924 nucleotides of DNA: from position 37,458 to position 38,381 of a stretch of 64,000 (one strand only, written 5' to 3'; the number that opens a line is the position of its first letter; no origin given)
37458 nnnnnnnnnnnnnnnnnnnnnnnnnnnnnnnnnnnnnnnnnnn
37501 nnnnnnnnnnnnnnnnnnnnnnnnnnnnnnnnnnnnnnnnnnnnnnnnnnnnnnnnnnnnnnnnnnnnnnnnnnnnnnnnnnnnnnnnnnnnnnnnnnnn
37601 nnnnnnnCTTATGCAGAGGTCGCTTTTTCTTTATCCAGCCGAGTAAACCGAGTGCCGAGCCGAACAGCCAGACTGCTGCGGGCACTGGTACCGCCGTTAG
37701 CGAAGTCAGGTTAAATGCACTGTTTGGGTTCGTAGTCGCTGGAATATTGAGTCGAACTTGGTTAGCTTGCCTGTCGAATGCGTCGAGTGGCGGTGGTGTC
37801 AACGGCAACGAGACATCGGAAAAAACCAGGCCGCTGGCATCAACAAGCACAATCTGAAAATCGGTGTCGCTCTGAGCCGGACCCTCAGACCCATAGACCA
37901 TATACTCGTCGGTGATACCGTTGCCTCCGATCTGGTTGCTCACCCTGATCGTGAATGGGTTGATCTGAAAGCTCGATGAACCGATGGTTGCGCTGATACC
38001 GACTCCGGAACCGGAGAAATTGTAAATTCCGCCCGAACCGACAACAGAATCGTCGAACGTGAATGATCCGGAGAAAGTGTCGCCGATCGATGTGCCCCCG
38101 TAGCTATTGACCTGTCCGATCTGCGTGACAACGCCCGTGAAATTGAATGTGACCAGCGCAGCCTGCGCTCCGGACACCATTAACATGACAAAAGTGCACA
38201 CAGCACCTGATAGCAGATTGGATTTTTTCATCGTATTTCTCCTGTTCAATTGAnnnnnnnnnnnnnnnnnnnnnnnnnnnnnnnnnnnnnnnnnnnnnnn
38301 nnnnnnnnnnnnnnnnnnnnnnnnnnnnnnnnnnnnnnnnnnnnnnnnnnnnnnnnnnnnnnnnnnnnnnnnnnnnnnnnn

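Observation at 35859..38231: One ORF encodes two complete signal-peptide / passenger / PEP-CTERM modules in tandem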

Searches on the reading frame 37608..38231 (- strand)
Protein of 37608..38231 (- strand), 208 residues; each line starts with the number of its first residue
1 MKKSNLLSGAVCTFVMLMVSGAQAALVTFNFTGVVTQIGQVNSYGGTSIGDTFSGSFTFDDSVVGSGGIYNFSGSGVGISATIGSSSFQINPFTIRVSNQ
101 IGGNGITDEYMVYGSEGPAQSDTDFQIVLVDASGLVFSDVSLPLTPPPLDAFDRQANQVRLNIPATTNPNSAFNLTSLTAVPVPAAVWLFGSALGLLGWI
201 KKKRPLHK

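Call 3: search_protein_families(library=ncbifam, proteins=[window:37608-38231:-], max_evalue=1)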
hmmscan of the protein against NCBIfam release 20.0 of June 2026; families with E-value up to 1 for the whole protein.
window:37608-38231:- (208 aa): 8 families
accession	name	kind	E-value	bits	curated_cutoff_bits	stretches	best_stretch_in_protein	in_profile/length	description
TIGR03370.1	VPLPA-CTERM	domain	0.0053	16.7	25.35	1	181-198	1-18/25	VPLPA-CTERM sorting domain-containing protein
NF033554.9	floc_PepA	equivalog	0.0072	16.2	80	1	68-199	139-255/261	flocculation-associated PEP-CTERM protein PepA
NF038125.1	PEP_CTERM_THxN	subfamily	0.0081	15.8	85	1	166-203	208-245/246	THxN family PEP-CTERM protein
NF038126.1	PEP_CTERM_FxDxF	subfamily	0.014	15.6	50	0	174-204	136-165/165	FxDxF family PEP-CTERM protein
NF041927.1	Xrt_dep_XDP1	equivalog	0.033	14.2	125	1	174-203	213-242/242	exosortase-dependent surface protein XDP1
NF041538.1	PEP_EDSA_1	subfamily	0.038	13.6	100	0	174-204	276-307/307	EDSAP-1 family PEP-CTERM protein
TIGR02595.1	PEP_CTERM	domain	0.18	12.7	16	1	181-204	1-23/24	PEP-CTERM sorting domain-containing protein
NF038129.1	PEP_NF038129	equivalog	0.92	9.3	65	0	164-204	154-194/194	NF038129 family PEP-CTERM protein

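Call 4: search_protein_families(library=pfam, proteins=[window:37608-38231:-], max_evalue=1)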
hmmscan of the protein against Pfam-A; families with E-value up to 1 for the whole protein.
window:37608-38231:- (208 aa): 3 families
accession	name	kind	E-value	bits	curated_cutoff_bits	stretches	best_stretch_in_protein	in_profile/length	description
PF14020.11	DUF4236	-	0.028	15.3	27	1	64-106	9-52/55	Protein of unknown function (DUF4236)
PF07589.16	PEP-CTERM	-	0.2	12.3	20.7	1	180-199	1-21/24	PEP-CTERM motif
PF05802.16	SctB2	-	0.23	12.3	26.5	1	7-59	55-98/162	SPI-2 type 3 secretion system translocon protein SctB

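Call 18: find_homologous_proteins(query=window:37668-38168:-, max_evalue=0.01)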
Query seq(167 aa) (167 aa): 5 proteins with E <= 0.01 among 680 candidates.
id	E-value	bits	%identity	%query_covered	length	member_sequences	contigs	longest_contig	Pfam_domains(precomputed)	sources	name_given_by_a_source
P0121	2.7e-66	240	72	100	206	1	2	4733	-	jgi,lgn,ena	-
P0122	3.4e-42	162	52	98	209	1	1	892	-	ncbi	-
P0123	1.6e-11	62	41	99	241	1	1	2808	-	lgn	-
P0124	5.5e-4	38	32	98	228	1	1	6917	-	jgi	jgi:hypothetical protein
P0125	1.3e-3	37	32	99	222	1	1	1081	-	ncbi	-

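Call 20: find_encoding_contigs(protein=P0121, flank=10000, max_places=10)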
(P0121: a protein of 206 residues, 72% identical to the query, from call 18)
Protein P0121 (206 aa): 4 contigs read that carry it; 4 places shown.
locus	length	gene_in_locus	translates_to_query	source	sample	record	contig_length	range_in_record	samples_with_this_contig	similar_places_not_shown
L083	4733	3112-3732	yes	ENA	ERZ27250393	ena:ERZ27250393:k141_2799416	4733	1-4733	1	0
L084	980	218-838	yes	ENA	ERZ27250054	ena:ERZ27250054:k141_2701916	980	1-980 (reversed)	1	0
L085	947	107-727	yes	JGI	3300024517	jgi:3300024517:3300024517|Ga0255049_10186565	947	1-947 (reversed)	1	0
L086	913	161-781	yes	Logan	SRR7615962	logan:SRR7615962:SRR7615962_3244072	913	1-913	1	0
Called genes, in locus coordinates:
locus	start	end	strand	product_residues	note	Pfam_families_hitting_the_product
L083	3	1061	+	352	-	?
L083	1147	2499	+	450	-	PF00072:Response_reg, PF00158:Sigma54_activat, PF14532:Sigma54_activ_2, PF25601:AAA_lid_14, PF02954:HTH_8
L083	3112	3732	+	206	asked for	-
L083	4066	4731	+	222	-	?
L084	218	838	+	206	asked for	-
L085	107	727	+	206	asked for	-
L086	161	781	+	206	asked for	-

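Call 21: find_encoding_contigs(protein=P0122, flank=10000, max_places=10)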
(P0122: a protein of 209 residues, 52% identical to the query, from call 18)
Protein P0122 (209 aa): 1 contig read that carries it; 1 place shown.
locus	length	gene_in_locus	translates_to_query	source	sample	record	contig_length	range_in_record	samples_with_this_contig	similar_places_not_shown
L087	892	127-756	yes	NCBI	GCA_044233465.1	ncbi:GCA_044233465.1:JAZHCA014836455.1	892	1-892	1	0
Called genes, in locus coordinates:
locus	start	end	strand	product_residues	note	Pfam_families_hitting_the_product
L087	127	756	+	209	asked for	-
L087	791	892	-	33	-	?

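Call 32: search_protein_families(library=ncbifam, proteins=[L083:1147-2499:+], max_evalue=0.00001)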
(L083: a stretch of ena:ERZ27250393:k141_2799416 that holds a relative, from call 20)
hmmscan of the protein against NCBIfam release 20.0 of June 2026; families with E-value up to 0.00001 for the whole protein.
L083:1147-2499:+ (450 aa): 102 families (the best 25 are shown)
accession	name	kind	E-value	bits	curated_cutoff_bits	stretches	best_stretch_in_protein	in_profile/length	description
NF051870.1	NAssimRespRegNtrX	equivalog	1.1e-102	344.3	600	1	4-446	2-452/452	nitrogen assimilation response regulator NtrX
TIGR01818.1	ntrC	equivalog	1.5e-66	225.1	558.6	1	6-443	1-462/463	nitrogen regulation protein NR(I)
NF041946.1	LuxO_transreg_Vib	equivalog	1.3e-55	189.1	800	1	9-443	2-459/463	quorum-sensing sigma-54 dependent transcriptional regulator LuxO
NF047793.1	ResRegPgtA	equivalog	3.6e-54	184.2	650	1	4-447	6-409/414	two-component system response regulator PgtA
NF008176.1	PRK10923.1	equivalog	1.4e-51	175.5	620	1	1-446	1-468/469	nitrogen regulation protein NR(I)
NF007689.0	PRK10365.1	equivalog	2e-49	168.6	760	1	5-381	7-387/441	sigma-54-dependent response regulator transcription factor ZraR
NF008469.0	PRK11361.1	equivalog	1.9e-48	165.3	714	1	3-447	4-457/461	acetoacetate metabolism transcriptional regulator AtoC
TIGR02915.1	PEP_resp_reg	equivalog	9.8e-47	159.8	502.6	1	6-444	1-442/445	PEP-CTERM-box response regulator transcription factor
NF011695.0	PRK15115.1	equivalog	3.2e-46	158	763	1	3-442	6-434/445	two-component system response regulator GlrR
TIGR02974.1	phageshock_pspF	equivalog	9.9e-38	130.2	443.55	1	142-376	2-243/336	phage shock protein operon transcriptional activator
NF049963.1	RespRegFlgRCampy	domain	2e-34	119.2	750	1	6-410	3-409/429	fla regulon two-component system response regulator FlgR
NF008085.0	PRK10820.1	equivalog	9.4e-34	116.9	576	1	142-448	207-514/520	transcriptional regulator TyrR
NF008485.2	PRK11388.1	equivalog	9.4e-33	113.4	551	1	137-448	330-639/643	dihydroxyacetone kinase operon transcriptional regulator DhaR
NF003451.0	PRK05022.1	equivalog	1.6e-32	112.9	476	1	113-446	165-510/512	nitric oxide reductase transcriptional regulator NorR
NF041552.1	TF_PrdR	equivalog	9.1e-32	110.1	795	1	137-442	265-574/577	sigma-54 dependent transcriptional regulator PrdR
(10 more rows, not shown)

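Call 69: predict_structure(alignment_id=A1)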
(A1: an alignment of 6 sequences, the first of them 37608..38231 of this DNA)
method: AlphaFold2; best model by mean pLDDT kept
length: 208 residues; sequences in the alignment: 6
mean_pLDDT: 68.7   pTM: 0.63
mean pLDDT of the five models: 68.7, 63.3, 61.8, 59.6, 53.4
residues with pLDDT >= 90: 7; 70-90: 109; 50-70: 47; < 50: 45
segments of 3 or more residues with pLDDT < 50: 1-22, 41-45, 164-167, 185-191, 204-208
pLDDT, mean of each block of 10 residues (from residue 1): 43 42 72 80 57 87 84 87 77 83 65 69 75 72 82 75 53 85 54 52 47
secondary structure, 60 per line:
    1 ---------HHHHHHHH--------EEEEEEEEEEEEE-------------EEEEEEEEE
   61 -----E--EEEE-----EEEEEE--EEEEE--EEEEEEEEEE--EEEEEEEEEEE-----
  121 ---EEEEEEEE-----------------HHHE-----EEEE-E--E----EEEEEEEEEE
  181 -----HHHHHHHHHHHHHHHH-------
elements in order: H10-17 E26-38 E52-60 E69-72 E78-83 E86-90 E93-102 E105-115 E124-131 E158-161 E171-180 H186-201
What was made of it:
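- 37692..38159 (-): Module 1 passenger (aa 25-180), an all-beta domain of unknown function. The AlphaFold model has pLDDT 68.7 and is all-beta (call 69).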

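Call 71: fold_search(model_id=the predicted structure, library=pdb)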
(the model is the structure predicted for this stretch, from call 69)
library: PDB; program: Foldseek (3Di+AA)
matches with E <= 10: 342; with E <= 0.001: 0
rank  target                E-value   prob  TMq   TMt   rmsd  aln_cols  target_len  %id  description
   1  9m2z                  1.6e-01  0.14  0.18  0.22  13.4       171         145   12  Crystal structure of an DUF3237 protein from Aspergillus (released 2025-04-09)
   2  6wes                  1.9e-01  0.08  0.15  0.17  16.3       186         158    8  Crystal structure of the effector SnTox3 from Parastagonospora nodorum (released 2020-11-04)
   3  5o1r_A                2.6e-01  0.47  0.26  0.40   7.9       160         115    8  human Fab 5H2 bound to NHBA-C3 from Neisseria meningitidis serogroup B (released 2018-05-30)
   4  1pm1                  3.3e-01  0.09  0.16  0.18  14.1       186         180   10  Crystal structure of nitrophorin 2 L122V/L132V mutant complex with imidazole (released 2004-06-22)
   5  6ubl_A                3.5e-01  0.41  0.32  0.31   9.1       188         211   15  Structure of DynF from the Dynemicin Biosynthesis Pathway of Micromonospora chersina (released 2020-09-16)
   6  2lfu_MODEL_1_A        3.7e-01  0.18  0.18  0.23  11.9       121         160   12  The structure of a N. meningitides protein targeted for vaccine development (released 2011-10-19)
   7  4gwp_E                3.9e-01  0.07  0.15  0.13  19.2       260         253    8  Structure of the Mediator Head Module from S. cerevisiae (released 2012-10-31)
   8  3kg9_B                4.1e-01  0.05  0.13  0.10  19.9       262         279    7  Dehydratase domain from CurK module of Curacin polyketide synthase (released 2010-01-19)
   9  2hzs_F                4.3e-01  0.07  0.15  0.14  18.9       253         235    9  Structure of the Mediator head submodule Med8C/18/20 (released 2006-09-12)
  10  7cbl_A                4.5e-01  0.07  0.17  0.17  26.3       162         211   13  Cryo-EM structure of the flagellar LP ring from Salmonella (released 2021-04-28)
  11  7cgo_AA               4.5e-01  0.07  0.17  0.17  26.3       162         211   13  Cryo-EM structure of the flagellar motor-hook complex from Salmonella (released 2021-04-28)
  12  8xjc_A                5.2e-01  0.30  0.32  0.26  10.2       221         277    5  a novel haemophore of of Riemerella anatipestifer (released 2025-06-25)
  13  3kg6_B                5.2e-01  0.04  0.13  0.10  19.4       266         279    7  Dehydratase domain from CurF module of Curacin polyketide synthase (released 2010-01-19)
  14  5xnv_A                5.8e-01  0.06  0.14  0.19  14.4       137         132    8  Crystal structure of YEATS2 YEATS bound to H3K27ac peptide (released 2017-11-01)
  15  7ui9_t                6.4e-01  0.08  0.15  0.15  17.7       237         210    8  Core Mediator-PICearly (Copy A) (released 2023-02-15)
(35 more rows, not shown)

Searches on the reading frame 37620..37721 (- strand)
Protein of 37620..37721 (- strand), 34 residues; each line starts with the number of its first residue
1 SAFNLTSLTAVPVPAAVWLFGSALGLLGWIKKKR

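Call 37: search_protein_representatives(protein=window:37620-37721:-)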
Query: 34 residues. Proteins with E-value up to 0.001 (for the whole library): 1749; up to 1e-10: 1; up to 1e-30: 0. The best 150 are listed.
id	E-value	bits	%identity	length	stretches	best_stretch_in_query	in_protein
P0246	9.5e-11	55.8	71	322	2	9-33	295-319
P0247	1.2e-10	55.4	56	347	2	4-34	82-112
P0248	4.1e-10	53.9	59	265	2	6-33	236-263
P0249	7.1e-09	50.1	57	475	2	9-33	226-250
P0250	2.2e-08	48.7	70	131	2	6-33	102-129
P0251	6.1e-08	47.3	53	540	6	4-30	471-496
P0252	6.7e-08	47.2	59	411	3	10-33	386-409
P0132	7.3e-08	47.1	77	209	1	4-33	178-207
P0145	8.0e-08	47.0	67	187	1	1-33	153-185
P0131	8.2e-08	46.9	81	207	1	3-33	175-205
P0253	9.8e-08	46.7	57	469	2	6-34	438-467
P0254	1.2e-07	46.4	78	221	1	7-33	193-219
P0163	1.7e-07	46.0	80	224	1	4-33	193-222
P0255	1.7e-07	46.0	80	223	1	3-33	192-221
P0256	2.2e-07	45.6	75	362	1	2-33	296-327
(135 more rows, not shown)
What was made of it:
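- Double-tail proteins are about 5 of 1749 tail hits, a rate compatible with accidents (call 37).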

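Call 40: find_encoding_contigs(protein=P0252, flank=6000, max_places=4)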
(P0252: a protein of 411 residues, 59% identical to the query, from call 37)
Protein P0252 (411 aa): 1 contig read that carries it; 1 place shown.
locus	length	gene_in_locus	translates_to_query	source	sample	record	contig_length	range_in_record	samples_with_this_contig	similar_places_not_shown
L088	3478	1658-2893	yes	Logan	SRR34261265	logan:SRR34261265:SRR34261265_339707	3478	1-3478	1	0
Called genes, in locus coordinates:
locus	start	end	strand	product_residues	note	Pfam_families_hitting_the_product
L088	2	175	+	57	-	?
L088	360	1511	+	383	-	-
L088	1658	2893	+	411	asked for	-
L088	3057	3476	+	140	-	?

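Call 41: find_encoding_contigs(protein=P0249, flank=6000, max_places=4)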
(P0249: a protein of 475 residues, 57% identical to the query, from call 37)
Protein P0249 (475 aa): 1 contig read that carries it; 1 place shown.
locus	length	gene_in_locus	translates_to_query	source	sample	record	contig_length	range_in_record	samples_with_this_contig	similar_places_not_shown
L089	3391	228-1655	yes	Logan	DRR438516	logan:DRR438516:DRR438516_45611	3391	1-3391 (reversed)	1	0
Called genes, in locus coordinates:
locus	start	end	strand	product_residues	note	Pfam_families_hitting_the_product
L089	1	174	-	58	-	?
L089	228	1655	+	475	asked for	PF07603:Lcl_C (weak)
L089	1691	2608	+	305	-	-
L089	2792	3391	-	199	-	?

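Call 57: list_cluster_members(proteins=[P0246, P0247, P0248, P0249, P0252, P0253])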
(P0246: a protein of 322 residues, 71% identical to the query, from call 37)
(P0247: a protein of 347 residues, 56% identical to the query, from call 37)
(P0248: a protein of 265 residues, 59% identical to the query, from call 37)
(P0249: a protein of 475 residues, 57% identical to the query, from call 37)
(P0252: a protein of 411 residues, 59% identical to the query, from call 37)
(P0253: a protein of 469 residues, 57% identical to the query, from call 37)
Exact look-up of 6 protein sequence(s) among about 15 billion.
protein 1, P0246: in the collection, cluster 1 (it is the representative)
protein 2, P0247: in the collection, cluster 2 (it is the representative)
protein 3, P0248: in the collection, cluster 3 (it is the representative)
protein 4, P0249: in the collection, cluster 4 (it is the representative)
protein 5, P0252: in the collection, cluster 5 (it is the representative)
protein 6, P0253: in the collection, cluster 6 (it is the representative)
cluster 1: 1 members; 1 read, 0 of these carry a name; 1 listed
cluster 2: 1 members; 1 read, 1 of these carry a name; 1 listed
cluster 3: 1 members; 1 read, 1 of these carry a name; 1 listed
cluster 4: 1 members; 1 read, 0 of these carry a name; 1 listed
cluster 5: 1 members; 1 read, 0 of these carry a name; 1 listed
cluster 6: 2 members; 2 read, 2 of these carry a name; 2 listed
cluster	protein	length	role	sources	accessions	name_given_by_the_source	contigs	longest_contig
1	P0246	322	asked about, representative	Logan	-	-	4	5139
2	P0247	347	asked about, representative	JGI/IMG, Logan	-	hypothetical protein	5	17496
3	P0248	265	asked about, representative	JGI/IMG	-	hypothetical protein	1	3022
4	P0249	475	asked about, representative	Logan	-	-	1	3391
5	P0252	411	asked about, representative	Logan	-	-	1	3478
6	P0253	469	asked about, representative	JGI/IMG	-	hypothetical protein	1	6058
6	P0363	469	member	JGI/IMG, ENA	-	hypothetical protein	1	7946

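Call 59: find_encoding_contigs(protein=P0247, flank=4000, max_places=6)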
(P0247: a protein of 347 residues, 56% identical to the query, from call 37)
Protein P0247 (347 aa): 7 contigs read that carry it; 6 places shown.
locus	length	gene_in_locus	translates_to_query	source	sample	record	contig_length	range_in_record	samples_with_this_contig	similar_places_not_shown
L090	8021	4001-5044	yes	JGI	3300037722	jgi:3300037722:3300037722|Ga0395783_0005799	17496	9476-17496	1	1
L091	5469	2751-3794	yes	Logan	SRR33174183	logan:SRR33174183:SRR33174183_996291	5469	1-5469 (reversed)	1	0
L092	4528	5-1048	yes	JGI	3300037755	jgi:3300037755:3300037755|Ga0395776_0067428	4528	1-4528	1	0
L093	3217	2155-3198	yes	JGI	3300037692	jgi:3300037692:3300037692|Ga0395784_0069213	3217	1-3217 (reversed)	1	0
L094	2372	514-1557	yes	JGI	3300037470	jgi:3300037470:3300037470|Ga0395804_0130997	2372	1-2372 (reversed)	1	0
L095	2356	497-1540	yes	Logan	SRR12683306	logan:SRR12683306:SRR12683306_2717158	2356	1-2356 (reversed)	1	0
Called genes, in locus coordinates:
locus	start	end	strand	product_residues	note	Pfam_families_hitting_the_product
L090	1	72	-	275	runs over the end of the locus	PF02265:S1-P1_nuclease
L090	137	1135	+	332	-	PF00348:polyprenyl_synt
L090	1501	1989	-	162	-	PF01850:PIN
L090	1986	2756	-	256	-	-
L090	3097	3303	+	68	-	-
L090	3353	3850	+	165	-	-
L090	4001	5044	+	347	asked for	-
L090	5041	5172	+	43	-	-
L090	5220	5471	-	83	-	-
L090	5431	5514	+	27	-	-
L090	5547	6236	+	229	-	-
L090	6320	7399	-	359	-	PF13505:OMP_b-brl, PF00691:OmpA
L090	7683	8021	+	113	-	?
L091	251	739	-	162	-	PF01850:PIN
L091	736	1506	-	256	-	-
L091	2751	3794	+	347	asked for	-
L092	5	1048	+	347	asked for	-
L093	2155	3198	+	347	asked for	-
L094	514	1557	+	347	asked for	-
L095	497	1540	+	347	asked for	-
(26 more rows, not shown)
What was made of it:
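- P0247 is identical on 7 contigs from 6 samples (call 59).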

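Call 66: find_encoding_contigs(protein=P0253, flank=3000, max_places=3)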
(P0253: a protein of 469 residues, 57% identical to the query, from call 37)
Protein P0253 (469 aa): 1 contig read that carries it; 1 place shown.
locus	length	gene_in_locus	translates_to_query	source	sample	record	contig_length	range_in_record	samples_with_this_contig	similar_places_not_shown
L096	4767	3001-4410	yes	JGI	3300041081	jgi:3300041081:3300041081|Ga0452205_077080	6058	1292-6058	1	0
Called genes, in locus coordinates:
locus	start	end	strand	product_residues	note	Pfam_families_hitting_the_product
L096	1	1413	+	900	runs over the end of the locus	?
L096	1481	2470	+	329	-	PF00582:Usp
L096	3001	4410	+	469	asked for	-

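Call 67: find_encoding_contigs(protein=P0246, flank=3000, max_places=4)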
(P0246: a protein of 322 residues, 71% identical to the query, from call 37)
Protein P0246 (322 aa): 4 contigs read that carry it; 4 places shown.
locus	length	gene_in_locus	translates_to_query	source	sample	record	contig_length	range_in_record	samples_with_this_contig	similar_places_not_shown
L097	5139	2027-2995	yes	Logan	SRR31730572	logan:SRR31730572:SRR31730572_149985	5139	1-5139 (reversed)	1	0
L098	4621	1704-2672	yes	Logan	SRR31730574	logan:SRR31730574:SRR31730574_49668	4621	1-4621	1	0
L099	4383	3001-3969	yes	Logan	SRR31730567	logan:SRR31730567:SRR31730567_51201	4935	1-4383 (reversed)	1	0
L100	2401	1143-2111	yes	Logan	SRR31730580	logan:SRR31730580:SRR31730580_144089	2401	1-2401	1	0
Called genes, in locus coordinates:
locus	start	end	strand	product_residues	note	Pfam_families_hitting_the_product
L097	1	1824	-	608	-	?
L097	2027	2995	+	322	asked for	-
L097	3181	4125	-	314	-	PF00248:Aldo_ket_red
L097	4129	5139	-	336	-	?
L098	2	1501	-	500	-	?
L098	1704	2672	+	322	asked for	-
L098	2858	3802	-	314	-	PF00248:Aldo_ket_red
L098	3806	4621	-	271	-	?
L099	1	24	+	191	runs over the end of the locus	?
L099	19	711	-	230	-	PF00072:Response_reg, PF00486:Trans_reg_C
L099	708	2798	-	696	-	PF00672:HAMP, PF00989:PAS (weak), PF08448:PAS_4, PF00512:HisKA, PF02518:HATPase_c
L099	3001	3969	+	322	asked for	-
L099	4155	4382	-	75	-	?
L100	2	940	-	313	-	?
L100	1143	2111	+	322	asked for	-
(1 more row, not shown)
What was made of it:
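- P0246 is on 4 contigs (call 67).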
